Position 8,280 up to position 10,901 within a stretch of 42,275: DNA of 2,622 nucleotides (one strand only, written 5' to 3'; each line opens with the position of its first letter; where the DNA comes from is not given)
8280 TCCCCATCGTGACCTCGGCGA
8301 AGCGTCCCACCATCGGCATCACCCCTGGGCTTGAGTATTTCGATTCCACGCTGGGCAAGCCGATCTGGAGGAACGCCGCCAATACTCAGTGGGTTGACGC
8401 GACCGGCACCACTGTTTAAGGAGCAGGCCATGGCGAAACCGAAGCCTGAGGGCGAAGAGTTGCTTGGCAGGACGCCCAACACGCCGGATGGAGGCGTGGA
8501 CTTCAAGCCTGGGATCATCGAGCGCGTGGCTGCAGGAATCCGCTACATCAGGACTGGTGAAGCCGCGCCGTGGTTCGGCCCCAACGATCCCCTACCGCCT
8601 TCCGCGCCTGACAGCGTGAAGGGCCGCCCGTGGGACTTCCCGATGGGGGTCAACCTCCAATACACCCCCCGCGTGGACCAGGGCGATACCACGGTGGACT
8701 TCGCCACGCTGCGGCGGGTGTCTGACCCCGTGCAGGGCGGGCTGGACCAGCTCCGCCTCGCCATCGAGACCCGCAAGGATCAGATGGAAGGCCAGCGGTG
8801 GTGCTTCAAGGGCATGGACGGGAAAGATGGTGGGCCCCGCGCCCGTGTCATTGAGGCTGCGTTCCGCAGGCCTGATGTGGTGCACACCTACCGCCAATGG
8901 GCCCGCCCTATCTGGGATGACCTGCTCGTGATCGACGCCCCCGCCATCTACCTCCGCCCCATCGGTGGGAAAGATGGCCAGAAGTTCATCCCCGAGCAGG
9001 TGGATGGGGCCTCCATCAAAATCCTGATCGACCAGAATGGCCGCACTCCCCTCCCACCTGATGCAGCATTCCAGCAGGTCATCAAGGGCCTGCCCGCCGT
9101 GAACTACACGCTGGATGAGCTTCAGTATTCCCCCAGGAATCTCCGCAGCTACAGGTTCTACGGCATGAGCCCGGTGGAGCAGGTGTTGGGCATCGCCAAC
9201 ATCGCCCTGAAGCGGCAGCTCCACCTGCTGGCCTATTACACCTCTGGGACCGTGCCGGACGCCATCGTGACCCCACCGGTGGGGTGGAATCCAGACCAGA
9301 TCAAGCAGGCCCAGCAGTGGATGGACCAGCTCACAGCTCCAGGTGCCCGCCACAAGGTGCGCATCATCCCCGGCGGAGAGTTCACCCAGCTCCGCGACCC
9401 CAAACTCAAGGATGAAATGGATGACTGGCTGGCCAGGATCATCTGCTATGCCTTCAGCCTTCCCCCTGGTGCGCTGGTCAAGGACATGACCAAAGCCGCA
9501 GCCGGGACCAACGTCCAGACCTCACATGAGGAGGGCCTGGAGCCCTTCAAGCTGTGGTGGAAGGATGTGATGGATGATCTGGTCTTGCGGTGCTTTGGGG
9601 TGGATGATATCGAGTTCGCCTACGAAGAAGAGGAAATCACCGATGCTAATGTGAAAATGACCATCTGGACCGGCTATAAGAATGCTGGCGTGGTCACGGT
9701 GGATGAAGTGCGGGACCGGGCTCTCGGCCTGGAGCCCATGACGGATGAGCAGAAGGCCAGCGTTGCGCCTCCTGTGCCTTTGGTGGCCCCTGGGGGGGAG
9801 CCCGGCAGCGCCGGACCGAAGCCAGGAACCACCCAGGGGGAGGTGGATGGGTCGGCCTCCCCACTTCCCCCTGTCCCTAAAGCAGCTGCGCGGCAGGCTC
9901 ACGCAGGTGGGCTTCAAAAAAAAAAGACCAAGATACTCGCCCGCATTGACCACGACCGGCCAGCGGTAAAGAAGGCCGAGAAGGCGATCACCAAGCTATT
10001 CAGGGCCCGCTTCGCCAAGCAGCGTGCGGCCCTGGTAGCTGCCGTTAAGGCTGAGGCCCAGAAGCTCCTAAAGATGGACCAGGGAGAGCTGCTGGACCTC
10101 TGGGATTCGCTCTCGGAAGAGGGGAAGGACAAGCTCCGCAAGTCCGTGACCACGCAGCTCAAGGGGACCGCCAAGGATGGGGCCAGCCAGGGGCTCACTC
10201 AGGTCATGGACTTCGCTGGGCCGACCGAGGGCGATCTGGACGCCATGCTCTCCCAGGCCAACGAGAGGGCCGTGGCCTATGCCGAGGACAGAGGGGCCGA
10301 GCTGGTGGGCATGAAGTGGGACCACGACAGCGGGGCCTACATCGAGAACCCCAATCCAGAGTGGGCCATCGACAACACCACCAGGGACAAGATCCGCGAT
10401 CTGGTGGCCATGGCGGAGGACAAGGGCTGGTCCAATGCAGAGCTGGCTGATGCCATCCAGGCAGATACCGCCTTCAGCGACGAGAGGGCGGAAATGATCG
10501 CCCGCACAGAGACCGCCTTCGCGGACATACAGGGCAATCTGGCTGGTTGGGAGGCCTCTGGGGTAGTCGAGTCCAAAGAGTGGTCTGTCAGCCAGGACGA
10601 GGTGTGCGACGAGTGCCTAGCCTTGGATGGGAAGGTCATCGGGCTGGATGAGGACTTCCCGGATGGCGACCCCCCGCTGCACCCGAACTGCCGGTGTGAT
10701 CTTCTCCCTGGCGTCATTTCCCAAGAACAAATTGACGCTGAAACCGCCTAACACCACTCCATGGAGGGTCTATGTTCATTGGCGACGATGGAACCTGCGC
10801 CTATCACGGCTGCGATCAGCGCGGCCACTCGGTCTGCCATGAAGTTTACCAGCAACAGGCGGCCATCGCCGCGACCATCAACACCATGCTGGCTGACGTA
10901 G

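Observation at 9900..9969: A10 tract exactly at the portal/MuF domain junction, with both alternative frames closing within about 15 codons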

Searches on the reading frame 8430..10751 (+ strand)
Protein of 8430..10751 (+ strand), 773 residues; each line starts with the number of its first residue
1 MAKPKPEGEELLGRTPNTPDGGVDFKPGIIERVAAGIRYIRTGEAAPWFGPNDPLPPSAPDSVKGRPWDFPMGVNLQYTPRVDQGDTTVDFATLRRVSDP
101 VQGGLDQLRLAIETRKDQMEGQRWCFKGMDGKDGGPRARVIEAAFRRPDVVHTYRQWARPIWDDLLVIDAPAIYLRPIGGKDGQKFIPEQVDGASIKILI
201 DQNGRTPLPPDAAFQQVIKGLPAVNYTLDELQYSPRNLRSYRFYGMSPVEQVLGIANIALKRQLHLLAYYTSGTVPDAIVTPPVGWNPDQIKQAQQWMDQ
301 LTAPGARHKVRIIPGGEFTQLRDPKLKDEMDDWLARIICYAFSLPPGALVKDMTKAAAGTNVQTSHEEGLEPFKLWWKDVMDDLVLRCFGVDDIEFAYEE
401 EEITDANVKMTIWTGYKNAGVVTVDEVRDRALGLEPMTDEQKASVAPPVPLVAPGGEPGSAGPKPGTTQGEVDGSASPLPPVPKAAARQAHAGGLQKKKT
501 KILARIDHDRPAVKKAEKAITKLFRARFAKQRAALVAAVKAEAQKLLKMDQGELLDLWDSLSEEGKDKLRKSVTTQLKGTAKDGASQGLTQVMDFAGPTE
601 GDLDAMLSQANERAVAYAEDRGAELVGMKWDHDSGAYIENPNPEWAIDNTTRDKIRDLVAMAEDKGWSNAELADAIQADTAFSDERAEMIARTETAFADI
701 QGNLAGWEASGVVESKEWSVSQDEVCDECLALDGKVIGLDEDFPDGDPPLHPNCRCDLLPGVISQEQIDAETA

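Call 4: search_protein_families(library=pfam, proteins=[window:8430-10751:+], max_evalue=0.01)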
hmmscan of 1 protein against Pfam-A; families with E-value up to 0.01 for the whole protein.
window:8430-10751:+ (773 aa): 2 families
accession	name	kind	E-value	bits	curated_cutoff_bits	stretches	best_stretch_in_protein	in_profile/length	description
PF04233.19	Phage_Mu_F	-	2.7e-17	64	29.6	1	653-758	1-111/112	Phage Mu protein F like protein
PF04860.17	Phage_portal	-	2.3e-12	47.2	39.1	1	234-430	112-319/321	Phage portal protein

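Call 5: search_dna_similar(query=window:8430-10751:+, collection=phages, mode=protein, max_rows=40)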
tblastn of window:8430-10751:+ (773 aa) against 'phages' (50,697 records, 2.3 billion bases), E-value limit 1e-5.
Records with a match: 47; places in all: 47; records where one place covers at least 80% of the query: 0.
Best place of each record, by identity: <60% 47.
By first word of the organism name: Arthrobacter 16; Brevibacillus 11; Bacillus 4; Cyanophage 3; Brevundimonas 2; Thermoanaerobacterium 2; Latilactobacillus 2; Streptomyces 2; Haloarcula 2; Alicyclobacillus 1; and 2 more.
By host as written in the record: Arthrobacter sp. ATCC 21022 13; Brevibacillus laterosporus 11; Arthrobacter globiformis B-2979 3; Bacillus cereus 3; Brevundimonas pondensis LVF1 2; Thermoanaerobacterium saccharolyticum JW/SL-YS485 2; - 2; Streptomyces griseofuscus ATCC 23916 2; and 8 more.
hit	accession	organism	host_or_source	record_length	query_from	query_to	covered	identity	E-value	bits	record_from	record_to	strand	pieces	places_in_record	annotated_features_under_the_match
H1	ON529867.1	Brevundimonas phage vB_BpoS-Strzyga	Brevundimonas pondensis LVF1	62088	8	765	80%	36.0%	4e-79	367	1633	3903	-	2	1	putative portal protein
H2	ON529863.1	Brevundimonas phage vB_BpoS-Polewnik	Brevundimonas pondensis LVF1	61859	8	762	79%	35.9%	3e-82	372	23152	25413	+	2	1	putative portal protein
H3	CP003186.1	Thermoanaerobacterium phage THSA-485A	Thermoanaerobacterium saccharolyticum ...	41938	48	427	49%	29.2%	3e-42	172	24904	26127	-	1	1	hypothetical protein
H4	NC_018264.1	Thermoanaerobacterium phage THSA-485A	Thermoanaerobacterium saccharolyticum ...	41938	48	427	49%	29.2%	3e-42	172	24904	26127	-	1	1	portal protein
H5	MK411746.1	Arthrobacter phage Sonali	Arthrobacter globiformis B-2979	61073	41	434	51%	27.7%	4e-28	128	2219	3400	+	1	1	3: portal and MuF-like fusion protein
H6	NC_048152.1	Arthrobacter phage Sonali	Arthrobacter globiformis B-2979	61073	41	434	51%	27.7%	4e-28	128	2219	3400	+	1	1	3: portal protein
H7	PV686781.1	Alicyclobacillus phage MMB025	Alicyclobacillus acidoterrestris MMB007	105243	23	427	52%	23.0%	5e-28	127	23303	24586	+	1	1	portal protein | hypothetical protein (x2)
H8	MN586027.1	Arthrobacter phage Mufasa8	Arthrobacter sp. ATCC 21022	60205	66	441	49%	24.2%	2e-20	103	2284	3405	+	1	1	3: portal protein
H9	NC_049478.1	Arthrobacter phage Mufasa8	Arthrobacter sp. ATCC 21022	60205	66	441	49%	24.2%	2e-20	103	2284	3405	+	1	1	3: MutT/NUDIX hydrolase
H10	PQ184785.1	Arthrobacter phage Kovu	Arthrobacter globiformis B-2979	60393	642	756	15%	37.5%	1e-7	62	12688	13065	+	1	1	18: capsid maturation protease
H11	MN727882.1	Geobacillus phage GBK1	Geobacillus kaustophilus ATCC 8005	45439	648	766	15%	33.1%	2e-6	58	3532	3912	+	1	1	head morphogenesis protein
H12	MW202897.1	Caudoviricetes sp.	Manatee Spring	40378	646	762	15%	32.6%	2e-6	58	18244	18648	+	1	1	minor capsid component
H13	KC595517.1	Brevibacillus phage Abouo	Brevibacillus laterosporus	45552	645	760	15%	32.2%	5e-8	63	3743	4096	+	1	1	head morphogenesis protein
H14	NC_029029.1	Brevibacillus phage Abouo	Brevibacillus laterosporus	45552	645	760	15%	32.2%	5e-8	63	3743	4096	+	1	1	minor head protein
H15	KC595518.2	Brevibacillus phage Davies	Brevibacillus laterosporus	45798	645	760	15%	32.2%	5e-8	63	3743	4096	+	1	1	head morphogenesis protein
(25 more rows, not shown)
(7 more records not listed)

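Call 7: find_homologous_proteins(query=window:8430-10751:+, max_evalue=1e-10)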
Query window:8430-10751:+ (773 aa): 515 proteins with E <= 1e-10 among 8000 candidates; the best 120 are listed.
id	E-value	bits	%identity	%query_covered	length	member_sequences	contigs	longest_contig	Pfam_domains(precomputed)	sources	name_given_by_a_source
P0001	0.0e+0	1779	100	100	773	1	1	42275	PF04233.20,PF04860.18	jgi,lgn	-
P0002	0.0e+0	1467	82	99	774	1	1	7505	PF04233.20,PF04860.18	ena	-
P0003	0.0e+0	1427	84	62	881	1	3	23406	PF04233.20,PF04860.18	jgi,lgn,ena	-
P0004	0.0e+0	1089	65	96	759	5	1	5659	PF04233.20,PF04860.18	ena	-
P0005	0.0e+0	1088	63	98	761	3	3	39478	PF04233.20,PF04860.18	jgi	jgi:SPP1 gp7 family putative phage head morphogenesis protein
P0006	0.0e+0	1050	63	98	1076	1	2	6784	PF04233.20,PF04860.18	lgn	-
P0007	0.0e+0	1031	62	98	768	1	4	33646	PF04233.20,PF04860.18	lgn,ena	-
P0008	3.2e-298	1009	62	96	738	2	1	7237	PF04233.20,PF04860.18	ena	-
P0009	4.2e-289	979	73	76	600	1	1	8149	PF04233.20,PF04860.18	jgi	jgi:SPP1 gp7 family putative phage head morphogenesis protein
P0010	3.0e-260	884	55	96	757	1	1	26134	PF04233.20,PF04860.18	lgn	-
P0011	1.1e-257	875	53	97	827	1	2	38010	PF04233.20,PF04860.18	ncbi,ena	-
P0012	5.1e-255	867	56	97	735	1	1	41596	PF04233.20,PF04860.18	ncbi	-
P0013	4.1e-254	864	55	97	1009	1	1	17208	PF04233.20,PF04860.18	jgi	jgi:SPP1 gp7 family putative phage head morphogenesis protein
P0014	1.2e-249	849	54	97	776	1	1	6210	PF04233.20,PF04860.18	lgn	-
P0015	5.7e-243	827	51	97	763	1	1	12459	PF04233.20,PF04860.18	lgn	-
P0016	1.2e-229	783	52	96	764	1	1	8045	PF04233.20,PF04860.18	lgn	-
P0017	8.3e-229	780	51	97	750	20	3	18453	PF04233.20,PF04860.18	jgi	jgi:SPP1 gp7 family putative phage head morphogenesis protein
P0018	2.0e-227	775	51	95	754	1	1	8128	PF04233.20,PF04860.18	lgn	-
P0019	8.1e-226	770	51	97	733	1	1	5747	PF04233.20,PF04860.18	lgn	-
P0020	1.1e-221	756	50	97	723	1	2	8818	PF04233.20,PF04860.18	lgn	-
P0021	2.1e-218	745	66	63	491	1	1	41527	PF04860.18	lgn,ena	-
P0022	1.6e-212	726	48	96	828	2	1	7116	PF04233.20,PF04860.18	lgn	-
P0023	2.7e-207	709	51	94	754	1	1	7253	PF04233.20,PF04860.18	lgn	-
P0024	5.5e-202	691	45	97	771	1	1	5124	PF04233.20,PF04860.18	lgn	-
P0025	3.8e-191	655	46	97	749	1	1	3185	PF04233.20,PF04860.18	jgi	-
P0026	8.5e-182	624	45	98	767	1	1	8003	PF04233.20,PF04860.18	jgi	jgi:SPP1 gp7 family putative phage head morphogenesis protein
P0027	3.1e-181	623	48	93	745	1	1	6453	PF04233.20,PF04860.18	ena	-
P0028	8.4e-181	621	43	97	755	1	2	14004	PF04233.20,PF04860.18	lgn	-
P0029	8.6e-181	621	44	97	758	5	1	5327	PF04233.20,PF04860.18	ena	-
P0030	2.3e-170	587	43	97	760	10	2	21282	PF04233.20,PF04860.18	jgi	jgi:SPP1 gp7 family putative phage head morphogenesis protein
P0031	2.8e-168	580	44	94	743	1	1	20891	PF04233.20,PF04860.18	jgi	jgi:SPP1 gp7 family putative phage head morphogenesis protein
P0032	5.9e-165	569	40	98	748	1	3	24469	PF04233.20,PF04860.18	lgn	-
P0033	6.0e-165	569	42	92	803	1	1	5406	PF04233.20,PF04860.18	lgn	-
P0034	1.0e-164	568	45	97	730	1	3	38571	PF04233.20,PF04860.18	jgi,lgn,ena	-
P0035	3.3e-162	560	42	96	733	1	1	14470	PF04233.20,PF04860.18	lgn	-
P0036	3.8e-162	559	40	96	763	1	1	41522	PF04233.20,PF04860.18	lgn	-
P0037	3.1e-161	556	44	95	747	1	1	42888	PF04233.20,PF04860.18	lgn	-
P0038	4.0e-161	556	44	96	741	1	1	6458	PF04233.20,PF04860.18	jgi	jgi:SPP1 gp7 family putative phage head morphogenesis protein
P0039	7.3e-159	549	42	94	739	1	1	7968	PF04233.20,PF04860.18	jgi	jgi:Phage portal protein/Phage Mu protein F like protein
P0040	1.1e-158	548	42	96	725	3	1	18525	PF04233.20,PF04860.18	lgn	-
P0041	1.2e-158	548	41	96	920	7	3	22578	PF04233.20,PF04860.18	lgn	-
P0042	1.9e-157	544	42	96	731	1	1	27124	PF04233.20,PF04860.18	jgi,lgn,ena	-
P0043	4.9e-157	543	41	97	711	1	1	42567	PF04233.20,PF04860.18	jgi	jgi:Phage portal protein/Phage Mu protein F like protein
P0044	7.2e-157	542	42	96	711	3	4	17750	PF04233.20,PF04860.18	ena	-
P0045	1.2e-156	541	42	95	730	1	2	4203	PF04233.20,PF04860.18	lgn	-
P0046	1.4e-156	541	42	95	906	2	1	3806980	PF18812.7,PF04233.20,PF04860.18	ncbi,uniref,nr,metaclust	ncbi:phage putative head morphogenesis protein, SPP1 gp7 family [Azospira oryzae PS]|uniref:Phage pu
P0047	1.9e-156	541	42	95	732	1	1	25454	PF04233.20,PF04860.18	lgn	-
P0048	2.5e-156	540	42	95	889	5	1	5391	PF18812.7,PF04233.20,PF04860.18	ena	-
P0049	4.9e-156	539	41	95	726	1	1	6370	PF04233.20,PF04860.18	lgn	-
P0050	5.2e-156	539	41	95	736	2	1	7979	PF04233.20,PF04860.18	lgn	-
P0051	9.8e-156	538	41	97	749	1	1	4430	PF04233.20,PF04860.18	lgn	-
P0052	1.6e-155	537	41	95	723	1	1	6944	PF04233.20,PF04860.18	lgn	-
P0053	1.9e-155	537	43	93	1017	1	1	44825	PF04233.20,PF04860.18,PF14890.12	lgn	-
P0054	1.9e-155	537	42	95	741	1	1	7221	PF04233.20,PF04860.18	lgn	-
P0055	2.7e-155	537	42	95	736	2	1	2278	PF04233.20,PF04860.18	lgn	-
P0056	1.0e-154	535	42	95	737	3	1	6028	PF04233.20,PF04860.18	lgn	-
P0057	1.9e-154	534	39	96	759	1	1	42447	PF04233.20,PF04860.18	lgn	-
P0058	4.5e-154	533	42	95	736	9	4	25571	PF04233.20,PF04860.18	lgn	-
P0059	5.4e-154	532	42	95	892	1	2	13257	PF04233.20,PF04860.18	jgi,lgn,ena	jgi:hypothetical protein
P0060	8.3e-154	532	41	95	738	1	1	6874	PF04233.20,PF04860.18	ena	-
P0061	1.1e-153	531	41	95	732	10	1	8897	PF04233.20,PF04860.18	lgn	-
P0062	1.8e-153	531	41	95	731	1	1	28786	PF04233.20,PF04860.18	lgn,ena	-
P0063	3.6e-153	530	41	95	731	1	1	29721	PF04233.20,PF04860.18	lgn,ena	-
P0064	7.9e-151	522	41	95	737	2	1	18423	PF04233.20,PF04860.18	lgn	-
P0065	4.3e-150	520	38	96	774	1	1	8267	PF04233.20,PF04860.18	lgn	-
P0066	1.4e-149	518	40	97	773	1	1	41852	PF04233.20,PF04860.18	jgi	jgi:hypothetical protein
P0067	1.6e-149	518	42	95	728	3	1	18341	PF04233.20,PF04860.18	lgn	-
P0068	1.9e-149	517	41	95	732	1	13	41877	PF04233.20,PF04860.18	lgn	-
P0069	1.9e-149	517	40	96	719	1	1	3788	PF04233.20,PF04860.18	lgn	-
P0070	6.2e-149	516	38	96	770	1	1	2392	PF04233.20,PF04860.18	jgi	jgi:SPP1 gp7 family putative phage head morphogenesis protein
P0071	6.4e-148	512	41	96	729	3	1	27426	PF04233.20,PF04860.18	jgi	jgi:SPP1 gp7 family putative phage head morphogenesis protein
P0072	8.3e-148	512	39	96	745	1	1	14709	PF04233.20,PF04860.18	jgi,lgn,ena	-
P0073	2.3e-147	511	40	95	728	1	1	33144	PF04233.20,PF04860.18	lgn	-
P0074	2.9e-146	507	39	96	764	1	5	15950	PF04233.20,PF04860.18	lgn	-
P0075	1.0e-145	505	39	95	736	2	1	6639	PF04233.20,PF04860.18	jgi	jgi:SPP1 gp7 family putative phage head morphogenesis protein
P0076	1.5e-145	505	54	55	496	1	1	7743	PF04860.18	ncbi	-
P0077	2.1e-145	504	39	95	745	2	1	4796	PF04233.20,PF04860.18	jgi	jgi:hypothetical protein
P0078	1.6e-144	501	37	97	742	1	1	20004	PF04233.20,PF04860.18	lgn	-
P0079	2.3e-144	501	39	81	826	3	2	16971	PF04233.20,PF04860.18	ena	-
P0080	3.2e-144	500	40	96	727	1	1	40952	PF04233.20,PF04860.18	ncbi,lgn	-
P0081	8.0e-144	499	41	95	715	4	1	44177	PF04233.20,PF04860.18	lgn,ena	-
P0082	3.5e-143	497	40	95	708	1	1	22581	PF06074.19,PF04233.20,PF04860.18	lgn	-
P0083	5.9e-143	496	40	95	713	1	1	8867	PF06074.19,PF04233.20,PF04860.18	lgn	-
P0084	8.6e-143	495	40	97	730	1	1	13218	PF04233.20,PF04860.18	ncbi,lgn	-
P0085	1.1e-142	495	41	95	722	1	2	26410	PF04233.20,PF04860.18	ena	-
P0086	1.8e-142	494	55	56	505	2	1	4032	PF04860.18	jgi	jgi:hypothetical protein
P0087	2.2e-142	494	51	55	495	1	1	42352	PF04860.18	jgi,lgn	jgi:hypothetical protein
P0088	2.2e-141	491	39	96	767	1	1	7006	PF04233.20,PF04860.18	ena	-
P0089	2.6e-141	491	40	95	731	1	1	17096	PF04233.20,PF04860.18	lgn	-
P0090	3.2e-141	490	43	93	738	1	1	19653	PF04233.20,PF04860.18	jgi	-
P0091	1.1e-140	488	42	81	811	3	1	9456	PF04233.20,PF04860.18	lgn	-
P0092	1.2e-140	488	39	97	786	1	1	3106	PF04233.20,PF04860.18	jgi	-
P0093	2.1e-140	488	53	58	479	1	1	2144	PF04860.18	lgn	-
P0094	2.3e-140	487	40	92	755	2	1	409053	PF04233.20,PF04860.18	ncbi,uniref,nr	ncbi:phage portal protein [Paludibacterium purpuratum]|uniref:SPP1 gp7 family putative phage head mo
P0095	2.9e-140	487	38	96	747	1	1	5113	PF04233.20,PF04860.18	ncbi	-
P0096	5.6e-139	483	38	97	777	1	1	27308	PF04233.20,PF04860.18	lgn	-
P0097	5.7e-139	483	39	95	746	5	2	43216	PF04233.20,PF04860.18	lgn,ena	-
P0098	6.4e-139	483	51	57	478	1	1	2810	PF04860.18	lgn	-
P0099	1.9e-138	481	39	98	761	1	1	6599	PF04233.20,PF04860.18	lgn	-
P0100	1.1e-137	479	52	54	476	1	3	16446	PF04860.18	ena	-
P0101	5.7e-137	476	53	54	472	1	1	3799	PF04860.18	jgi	jgi:hypothetical protein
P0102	5.5e-136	473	39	95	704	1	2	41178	PF04233.20,PF04860.18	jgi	jgi:HK97 family phage portal protein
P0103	1.6e-135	471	39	96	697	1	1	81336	PF04233.20,PF04860.18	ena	-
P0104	2.4e-135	471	39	96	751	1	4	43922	PF04233.20,PF04860.18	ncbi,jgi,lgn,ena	jgi:SPP1 gp7 family putative phage head morphogenesis protein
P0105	2.9e-135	471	38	96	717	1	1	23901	PF04233.20,PF04860.18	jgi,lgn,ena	-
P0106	4.2e-135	470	39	91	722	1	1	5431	PF04233.20,PF04860.18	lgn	-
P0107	5.3e-135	470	52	57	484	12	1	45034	PF04860.18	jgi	jgi:hypothetical protein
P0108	1.4e-134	468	53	54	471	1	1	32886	PF04860.18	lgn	-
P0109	2.0e-134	468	39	96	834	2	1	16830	PF04233.20,PF04860.18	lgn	-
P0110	2.1e-134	468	44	59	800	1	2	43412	PF04233.20,PF04860.18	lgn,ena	-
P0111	2.2e-134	468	39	95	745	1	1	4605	PF04233.20,PF04860.18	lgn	-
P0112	3.9e-134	467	51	51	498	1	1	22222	PF04860.18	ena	-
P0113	4.0e-134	467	49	56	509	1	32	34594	PF04860.18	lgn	-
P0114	5.3e-134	466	49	55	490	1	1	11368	PF04860.18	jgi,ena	-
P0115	2.7e-133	464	38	97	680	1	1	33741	PF04233.20,PF04860.18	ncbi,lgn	-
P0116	8.2e-133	462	38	95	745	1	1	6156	PF04233.20,PF04860.18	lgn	-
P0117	9.2e-133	462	37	95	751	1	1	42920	PF04233.20,PF04860.18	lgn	-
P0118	1.1e-132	462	37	95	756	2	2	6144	PF04233.20,PF04860.18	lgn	-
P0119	1.2e-132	462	39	93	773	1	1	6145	PF04233.20,PF04860.18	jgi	jgi:hypothetical protein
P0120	1.3e-131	458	52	55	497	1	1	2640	PF04860.18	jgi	jgi:hypothetical protein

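Call 12: find_related_loci(query=A1, collection=viral_contigs, flank=3000)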
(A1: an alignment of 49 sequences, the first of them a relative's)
Query A1 (773 aa) in viral_contigs; peptide patterns used: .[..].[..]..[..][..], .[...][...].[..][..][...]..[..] (x = any residue, [..] = any of these).
600 stretches matched a pattern (row limit reached: there are more); 583 encode a relative of the query (tblastn E <= 1e-3); the best 80 are kept; 80 distinct loci.
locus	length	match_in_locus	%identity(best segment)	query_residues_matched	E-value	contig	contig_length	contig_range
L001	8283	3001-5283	63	14-772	0e+0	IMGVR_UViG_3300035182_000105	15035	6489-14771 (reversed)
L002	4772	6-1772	73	187-773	0e+0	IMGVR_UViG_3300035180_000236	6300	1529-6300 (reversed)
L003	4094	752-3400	84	1-773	0e+0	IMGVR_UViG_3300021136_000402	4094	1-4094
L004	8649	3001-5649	84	1-773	0e+0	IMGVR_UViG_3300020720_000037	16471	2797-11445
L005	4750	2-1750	64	196-772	0e+0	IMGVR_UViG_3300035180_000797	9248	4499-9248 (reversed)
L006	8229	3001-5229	52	15-765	0e+0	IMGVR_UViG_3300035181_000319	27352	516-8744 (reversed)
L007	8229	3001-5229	51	15-765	0e+0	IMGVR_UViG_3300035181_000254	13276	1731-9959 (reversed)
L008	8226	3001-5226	51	15-765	0e+0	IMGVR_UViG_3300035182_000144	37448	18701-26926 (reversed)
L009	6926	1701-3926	51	15-765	0e+0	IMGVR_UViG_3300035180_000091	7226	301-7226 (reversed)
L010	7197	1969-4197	51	15-765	0e+0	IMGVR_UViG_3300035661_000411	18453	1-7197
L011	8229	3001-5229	51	15-765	0e+0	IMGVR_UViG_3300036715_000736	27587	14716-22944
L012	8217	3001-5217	44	22-772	0e+0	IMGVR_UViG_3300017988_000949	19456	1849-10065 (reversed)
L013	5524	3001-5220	44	22-772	0e+0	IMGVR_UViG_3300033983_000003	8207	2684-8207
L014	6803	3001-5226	43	22-772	5e-173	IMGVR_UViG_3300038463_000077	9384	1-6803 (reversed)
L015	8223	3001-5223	43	22-772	9e-172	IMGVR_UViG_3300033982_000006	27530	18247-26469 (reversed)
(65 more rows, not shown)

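Call 16: find_encoding_contigs(protein=P0021, flank=4000, max_places=3)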
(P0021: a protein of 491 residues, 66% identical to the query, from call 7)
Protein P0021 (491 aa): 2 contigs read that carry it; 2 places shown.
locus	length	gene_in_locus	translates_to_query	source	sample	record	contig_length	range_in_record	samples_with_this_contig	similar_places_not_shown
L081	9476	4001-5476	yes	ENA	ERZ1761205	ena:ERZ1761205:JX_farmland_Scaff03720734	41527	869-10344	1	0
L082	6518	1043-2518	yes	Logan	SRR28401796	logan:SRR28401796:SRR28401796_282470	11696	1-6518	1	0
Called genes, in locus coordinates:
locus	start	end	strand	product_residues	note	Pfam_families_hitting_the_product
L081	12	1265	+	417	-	PF01555:N6_N4_Mtase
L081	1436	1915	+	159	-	-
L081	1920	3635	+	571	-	PF17289:Terminase_6C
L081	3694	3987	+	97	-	-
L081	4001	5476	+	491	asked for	PF04860:Phage_portal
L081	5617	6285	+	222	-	PF04233:Phage_Mu_F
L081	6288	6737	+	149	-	-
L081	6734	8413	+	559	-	PF10983:DUF2793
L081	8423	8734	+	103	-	-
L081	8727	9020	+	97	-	-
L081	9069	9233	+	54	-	-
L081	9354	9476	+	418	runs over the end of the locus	PF04586:Peptidase_S78 (weak)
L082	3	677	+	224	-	?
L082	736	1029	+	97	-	-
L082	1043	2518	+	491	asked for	PF04860:Phage_portal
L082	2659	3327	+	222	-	PF04233:Phage_Mu_F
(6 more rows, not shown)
